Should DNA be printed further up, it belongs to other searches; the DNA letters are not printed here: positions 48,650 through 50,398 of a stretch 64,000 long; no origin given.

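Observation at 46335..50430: Compositionally foreign patch with orphan 482-aa and 115-aa proteins, a CDGSH Fe-S protein, and repeat boundaries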

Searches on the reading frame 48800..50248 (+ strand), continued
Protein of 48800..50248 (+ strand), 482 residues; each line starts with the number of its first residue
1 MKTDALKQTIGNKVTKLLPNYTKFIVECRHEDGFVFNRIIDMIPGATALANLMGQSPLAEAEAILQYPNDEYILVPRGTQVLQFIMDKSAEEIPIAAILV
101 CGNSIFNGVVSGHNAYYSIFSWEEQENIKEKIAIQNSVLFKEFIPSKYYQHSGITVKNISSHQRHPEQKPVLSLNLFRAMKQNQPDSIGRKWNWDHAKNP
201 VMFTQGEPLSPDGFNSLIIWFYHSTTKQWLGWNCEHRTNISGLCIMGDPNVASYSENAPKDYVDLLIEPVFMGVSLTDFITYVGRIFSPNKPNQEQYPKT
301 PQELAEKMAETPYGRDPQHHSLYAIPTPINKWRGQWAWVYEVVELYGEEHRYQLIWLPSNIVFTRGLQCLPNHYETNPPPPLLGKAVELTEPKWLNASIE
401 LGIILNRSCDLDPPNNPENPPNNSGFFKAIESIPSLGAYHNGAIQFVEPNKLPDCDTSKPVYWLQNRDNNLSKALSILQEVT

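Call 77: search_protein_families(library=pfam, proteins=[L015:536-1915:+, L015:1915-2340:+, L015:2505-3707:+, L015:3708-5405:+, L015:5266-7908:+, L015:8255-9607:+, L015:11895-12458:-, L015:13517-14182:-, L015:14295-15332:-, L015:15353-15847:-], max_evalue=0.001)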
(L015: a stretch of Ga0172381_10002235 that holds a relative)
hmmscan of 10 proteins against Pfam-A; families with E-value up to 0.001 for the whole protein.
L015:536-1915:+ (459 aa): 0 families

L015:1915-2340:+ (141 aa): 3 families
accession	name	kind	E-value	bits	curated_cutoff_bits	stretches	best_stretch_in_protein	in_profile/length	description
PF00583.31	Acetyltransf_1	-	6.9e-13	49.3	20.7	1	42-110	36-103/116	Acetyltransferase (GNAT) family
PF13508.13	Acetyltransf_7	-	1.1e-08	35.8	27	1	43-103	6-65/84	Acetyltransferase (GNAT) domain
PF13673.13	Acetyltransf_10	-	1.8e-06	28.4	23.6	1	42-110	34-95/128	Acetyltransferase (GNAT) domain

L015:2505-3707:+ (400 aa): 3 families
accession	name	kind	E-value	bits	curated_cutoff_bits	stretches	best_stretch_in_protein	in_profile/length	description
PF20030.5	bpMoxR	-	6.4e-19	68.3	27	1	16-223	4-202/205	MoxR domain in the MoxR-vWA-beta-propeller ternary systems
PF17868.7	AAA_lid_8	-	1.2e-11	44.6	22.8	1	237-308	2-69/72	AAA lid domain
PF07728.20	AAA_5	-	3.7e-10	40.4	22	1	45-180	1-139/139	AAA domain (dynein-related subfamily)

L015:3708-5405:+ (565 aa): 0 families

L015:5266-7908:+ (880 aa): 0 families

L015:8255-9607:+ (450 aa): 0 families

L015:11895-12458:- (187 aa): 3 families
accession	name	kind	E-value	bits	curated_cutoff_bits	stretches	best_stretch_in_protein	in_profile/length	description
PF09285.17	Elong-fact-P_C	-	2.1e-24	85.4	25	1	129-185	1-56/56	Elongation factor P, C-terminal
PF01132.26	EFP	-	3.8e-18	65.6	27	1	69-121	2-54/54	Elongation factor P (EF-P) OB domain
PF08207.18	EFP_N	-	3.3e-16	59.5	23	1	5-60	3-58/58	Elongation factor P (EF-P) KOW-like domain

L015:13517-14182:- (221 aa): 1 family
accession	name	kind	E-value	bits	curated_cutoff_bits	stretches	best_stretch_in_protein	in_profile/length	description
PF01250.22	Ribosomal_S6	-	7.3e-13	49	27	1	8-88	2-90/90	Ribosomal protein S6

L015:14295-15332:- (345 aa): 8 families
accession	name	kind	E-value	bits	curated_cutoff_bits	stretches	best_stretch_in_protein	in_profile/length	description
PF07478.18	Dala_Dala_lig_C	-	2.9e-47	161.3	24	1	142-327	10-203/204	D-ala D-ala ligase C-terminus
PF01820.27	Dala_Dala_lig_N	-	6.1e-20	72.4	34.6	1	11-116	1-121/121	D-ala D-ala ligase N-terminus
PF02655.19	ATP-grasp_3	-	4e-10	40.4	23.2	1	126-298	3-155/160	ATP-grasp domain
PF02222.28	ATP-grasp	-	4.2e-09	36.7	27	1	134-294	3-157/179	ATP-grasp domain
PF13535.11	ATP-grasp_4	-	9.7e-09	35.5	27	1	156-299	1-151/160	ATP-grasp domain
PF02786.22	CPSase_L_D2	-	1.7e-05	24.9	19.8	1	126-298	1-178/211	Carbamoyl-phosphate synthase L chain, ATP binding domain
PF08443.16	RimK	-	3.2e-05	24.1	21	0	257-306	126-173/188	RimK-like ATP-grasp domain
PF14397.11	ATPgrasp_ST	-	0.00066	19.4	31.4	0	261-304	217-260/278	Sugar-transfer associated ATP-grasp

L015:15353-15847:- (164 aa): 1 family
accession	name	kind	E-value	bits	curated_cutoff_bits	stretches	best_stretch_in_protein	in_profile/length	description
PF01936.24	NYN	-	6.6e-35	121.2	24.2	1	8-156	1-145/145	NYN domain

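Call 82: search_protein_families(library=pfam, proteins=[L014:341-1216:-, L014:1510-1914:+, L014:3616-4260:+, L014:5320-6177:-, L016:2598-3929:+, L016:4079-5056:+, L016:5075-5590:+, L016:5913-7325:+, L017:2535-3461:-, L017:3555-3965:-], max_evalue=0.001)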
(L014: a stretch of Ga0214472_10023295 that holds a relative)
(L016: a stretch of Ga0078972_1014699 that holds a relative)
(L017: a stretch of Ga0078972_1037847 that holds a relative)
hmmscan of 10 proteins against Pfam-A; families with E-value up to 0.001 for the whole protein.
L014:341-1216:- (291 aa): 3 families
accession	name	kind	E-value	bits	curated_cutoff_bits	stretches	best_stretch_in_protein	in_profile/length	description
PF00589.27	Phage_integrase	-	9e-30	104.1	27.1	1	114-276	3-167/172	Phage integrase family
PF02899.23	Phage_int_SAM_1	-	5.7e-15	55.8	22.3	1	15-88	8-80/83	Phage integrase, N-terminal SAM-like domain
PF13495.12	Phage_int_SAM_4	-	7.3e-09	36.3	27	1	11-85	5-76/85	Phage integrase, N-terminal SAM-like domain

L014:1510-1914:+ (134 aa): 1 family
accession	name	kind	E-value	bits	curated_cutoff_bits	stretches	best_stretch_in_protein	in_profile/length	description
PF04977.20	DivIC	-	2.9e-16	59.5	28.9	1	11-88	1-79/80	Septum formation initiator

L014:3616-4260:+ (214 aa): 0 families

L014:5320-6177:- (285 aa): 0 families

L016:2598-3929:+ (443 aa): 2 families
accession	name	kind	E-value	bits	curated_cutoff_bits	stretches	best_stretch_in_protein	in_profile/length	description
PF02086.21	MethyltransfD12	-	4.8e-20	72.8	22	1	109-346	1-204/253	D12 class N6 adenine-specific DNA methyltransferase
PF03602.21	Cons_hypoth95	-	0.00078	19.6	24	0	118-156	34-70/182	Conserved hypothetical protein 95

L016:4079-5056:+ (325 aa): 2 families
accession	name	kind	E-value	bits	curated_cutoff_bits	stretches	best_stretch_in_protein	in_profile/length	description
PF19587.5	DUF6094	-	6.1e-24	84.8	22.8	1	2-186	127-313/344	Uncharacterised methyltransferase family (DUF6094)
PF02384.22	N6_Mtase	-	0.00015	21.6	20.4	0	9-53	24-68/311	N-6 DNA Methylase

L016:5075-5590:+ (171 aa): 0 families

L016:5913-7325:+ (470 aa): 0 families

L017:2535-3461:- (308 aa): 0 families

L017:3555-3965:- (136 aa): 0 families
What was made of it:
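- L014: a tyrosine recombinase lies 1 kb away (call 82). L016: two DNA methyltransferases are adjacent (call 82).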

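Call 83: search_protein_families(library=padloc, proteins=[L015:536-1915:+, L015:2505-3707:+, L015:3708-5405:+, L015:5266-7908:+, L015:8255-9607:+, L015:9866-11254:+, L014:3616-4260:+, L009:2046-3293:-], max_evalue=0.01)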
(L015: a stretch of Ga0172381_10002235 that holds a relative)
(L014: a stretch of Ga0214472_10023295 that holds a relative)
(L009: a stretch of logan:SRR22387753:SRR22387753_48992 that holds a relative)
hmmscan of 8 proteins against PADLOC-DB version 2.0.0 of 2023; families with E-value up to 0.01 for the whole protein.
L015:536-1915:+ (459 aa): 0 families

L015:2505-3707:+ (400 aa): 0 families

L015:3708-5405:+ (565 aa): 0 families

L015:5266-7908:+ (880 aa): 0 families

L015:8255-9607:+ (450 aa): 0 families

L015:9866-11254:+ (462 aa): 0 families

L014:3616-4260:+ (214 aa): 0 families

L009:2046-3293:- (415 aa): 9 families
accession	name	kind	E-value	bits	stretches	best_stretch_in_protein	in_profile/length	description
PDLC04789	PDC-S01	-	5.3e-93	310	1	1-389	1-365/375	-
PDLC04790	PDC-S01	-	6.8e-61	204.2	1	1-408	11-414/422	-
PDLC04787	PDC-S01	-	3e-58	195.6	1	1-391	10-387/412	-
PDLC04788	PDC-S01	-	1.3e-35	121.2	1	1-410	1-433/448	-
PDLC04791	PDC-S01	-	3.4e-34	116.2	2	173-389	158-376/395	-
PDLC04786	PDC-S01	-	6.2e-32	108.9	1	2-410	3-428/439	-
PDLC04792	PDC-S01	-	3.3e-20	70.1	1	1-410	1-429/452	-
PDLC04140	mad8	-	8.7e-05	20.2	1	7-134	17-117/314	mads_8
PDLC00065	GajA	-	0.0017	15.2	1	14-66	27-78/670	AAA ATPase domain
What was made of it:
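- Closest known: Single-gene candidate defence systems. Same: A stand-alone, patchily distributed gene found next to PDC-S01, DNA methylases and a MoxR-type island in some loci (calls 77, 82, 83).
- L009: adjacent to the PADLOC candidate PDC-S01 (call 83).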

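Call 90: search_protein_families(library=ncbifam, proteins=[window:48800-50245:+], max_evalue=0.01)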
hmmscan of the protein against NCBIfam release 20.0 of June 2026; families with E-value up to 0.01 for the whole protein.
window:48800-50245:+ (482 aa): 0 families

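Call 95: search_protein_families(library=phrogs, alignment_id=A1, max_evalue=1)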
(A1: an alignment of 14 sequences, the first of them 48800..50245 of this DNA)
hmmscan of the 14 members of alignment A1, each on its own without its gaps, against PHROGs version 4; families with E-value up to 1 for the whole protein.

A. member 1, window:48800-50245:+ (482 aa): 0 families

B. families by the number of members that match (of 14 scanned): 7 families
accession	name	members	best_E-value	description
phrog_15915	-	1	0.045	-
phrog_18271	-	1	0.19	-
phrog_14277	-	1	0.21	-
phrog_19160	-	1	0.21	-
phrog_24697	-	1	0.26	-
phrog_19133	-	1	0.26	-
phrog_10202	-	1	0.31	-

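Call 96: search_protein_families(library=padloc, alignment_id=A1, max_evalue=1)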
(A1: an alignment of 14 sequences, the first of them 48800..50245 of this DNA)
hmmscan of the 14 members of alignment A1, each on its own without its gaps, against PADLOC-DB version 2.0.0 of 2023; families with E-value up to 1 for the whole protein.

A. member 1, window:48800-50245:+ (482 aa): 0 families

B. families by the number of members that match (of 14 scanned): 0 families

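Call 104: find_encoding_contigs(protein=P0129, flank=10000, max_places=2)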
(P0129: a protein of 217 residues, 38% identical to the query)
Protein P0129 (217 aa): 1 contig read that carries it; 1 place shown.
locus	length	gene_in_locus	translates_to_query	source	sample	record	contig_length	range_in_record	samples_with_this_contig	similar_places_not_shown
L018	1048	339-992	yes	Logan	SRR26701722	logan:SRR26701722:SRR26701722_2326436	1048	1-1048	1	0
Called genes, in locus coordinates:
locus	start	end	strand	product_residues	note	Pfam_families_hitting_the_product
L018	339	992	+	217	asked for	-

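Call 105: find_encoding_contigs(protein=P0130, flank=10000, max_places=2)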
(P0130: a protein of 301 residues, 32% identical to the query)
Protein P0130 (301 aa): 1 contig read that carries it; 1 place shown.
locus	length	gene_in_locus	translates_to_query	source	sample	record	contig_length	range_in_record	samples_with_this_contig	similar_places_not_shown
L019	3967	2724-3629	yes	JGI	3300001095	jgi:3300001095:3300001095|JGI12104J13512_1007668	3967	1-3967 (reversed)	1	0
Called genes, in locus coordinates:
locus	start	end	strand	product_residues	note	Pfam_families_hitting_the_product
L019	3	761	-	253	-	?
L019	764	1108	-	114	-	-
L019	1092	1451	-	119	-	-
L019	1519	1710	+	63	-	-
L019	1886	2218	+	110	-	-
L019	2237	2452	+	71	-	-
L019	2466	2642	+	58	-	-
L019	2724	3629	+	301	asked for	-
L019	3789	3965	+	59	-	?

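Call 106: find_encoding_contigs(protein=P0131, flank=10000, max_places=2)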
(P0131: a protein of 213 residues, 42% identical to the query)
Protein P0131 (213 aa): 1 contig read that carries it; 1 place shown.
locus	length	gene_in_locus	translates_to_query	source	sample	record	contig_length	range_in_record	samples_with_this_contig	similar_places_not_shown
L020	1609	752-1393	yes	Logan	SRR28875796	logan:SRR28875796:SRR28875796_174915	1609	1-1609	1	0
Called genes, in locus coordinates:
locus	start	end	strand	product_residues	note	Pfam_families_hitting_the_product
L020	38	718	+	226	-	-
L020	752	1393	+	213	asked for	-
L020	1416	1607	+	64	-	?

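Call 114: search_dna_similar(query=P0124, collection=phages, mode=protein, max_evalue=0.01)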
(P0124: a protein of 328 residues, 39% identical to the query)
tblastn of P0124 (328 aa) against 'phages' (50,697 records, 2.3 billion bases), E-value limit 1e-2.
No match.

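Call 115: search_dna_similar(query=P0124, collection=plasmids, mode=protein, max_evalue=0.01)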
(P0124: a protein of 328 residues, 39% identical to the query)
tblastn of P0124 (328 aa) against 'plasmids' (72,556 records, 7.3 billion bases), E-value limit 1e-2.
No match.

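Call 116: search_dna_similar(query=window:48800-50245:+, collection=phages, mode=protein, max_evalue=0.01)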
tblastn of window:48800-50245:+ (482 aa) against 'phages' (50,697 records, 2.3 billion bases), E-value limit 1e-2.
No match.

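Call 117: search_protein_families(library=pfam, proteins=[L019:3-761:-, L019:764-1108:-, L019:1092-1451:-, L019:1886-2218:+, L019:2237-2452:+, L020:38-718:+, L012:10912-11952:+, L017:2535-3461:-], max_evalue=0.01)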
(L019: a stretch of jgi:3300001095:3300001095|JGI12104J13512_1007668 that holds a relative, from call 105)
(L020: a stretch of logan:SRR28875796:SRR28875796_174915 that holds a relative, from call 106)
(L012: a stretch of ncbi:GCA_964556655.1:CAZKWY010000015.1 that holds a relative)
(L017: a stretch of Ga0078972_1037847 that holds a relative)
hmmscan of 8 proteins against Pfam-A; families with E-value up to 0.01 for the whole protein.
L019:3-761:- (253 aa): 1 family
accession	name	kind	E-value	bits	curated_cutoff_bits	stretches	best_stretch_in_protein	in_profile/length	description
PF03592.21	Terminase_2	-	2.8e-07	31.7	26.1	1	124-203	1-79/141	Terminase small subunit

L019:764-1108:- (114 aa): 0 families

L019:1092-1451:- (119 aa): 0 families

L019:1886-2218:+ (110 aa): 0 families

L019:2237-2452:+ (71 aa): 0 families

L020:38-718:+ (226 aa): 0 families

L012:10912-11952:+ (347 aa): 3 families
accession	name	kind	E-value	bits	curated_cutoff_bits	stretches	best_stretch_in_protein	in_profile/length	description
PF07508.19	Recombinase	-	8.8e-16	58.5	21.1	1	43-130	2-102/102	Recombinase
PF13408.12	Zn_ribbon_recom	-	1.6e-10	41.6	25.3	1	143-203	1-54/58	Recombinase zinc beta ribbon domain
PF10265.14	Miga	-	0.0015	18.1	25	1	160-341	90-274/540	Mitoguardin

L017:2535-3461:- (308 aa): 0 families
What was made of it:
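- Elsewhere the family is patchy and lies next to mobile-element genes (calls 82, 83, 117).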

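Call 118: find_related_loci(query=P0130, collection=viral_contigs, flank=10000)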
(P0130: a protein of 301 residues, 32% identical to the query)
Query P0130 (301 aa) in viral_contigs; peptide patterns used: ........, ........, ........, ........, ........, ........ (x = any residue, [..] = any of these).
1 stretches matched a pattern, but none encodes a relative of the query by tblastn (E <= 1e-3).

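Call 119: find_related_loci(query=window:48800-50245:+, collection=viral_contigs, flank=10000)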
Query window:48800-50245:+ (482 aa) in viral_contigs; peptide patterns used: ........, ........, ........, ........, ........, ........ (x = any residue, [..] = any of these).
36 stretches matched a pattern, but none encodes a relative of the query by tblastn (E <= 1e-3).
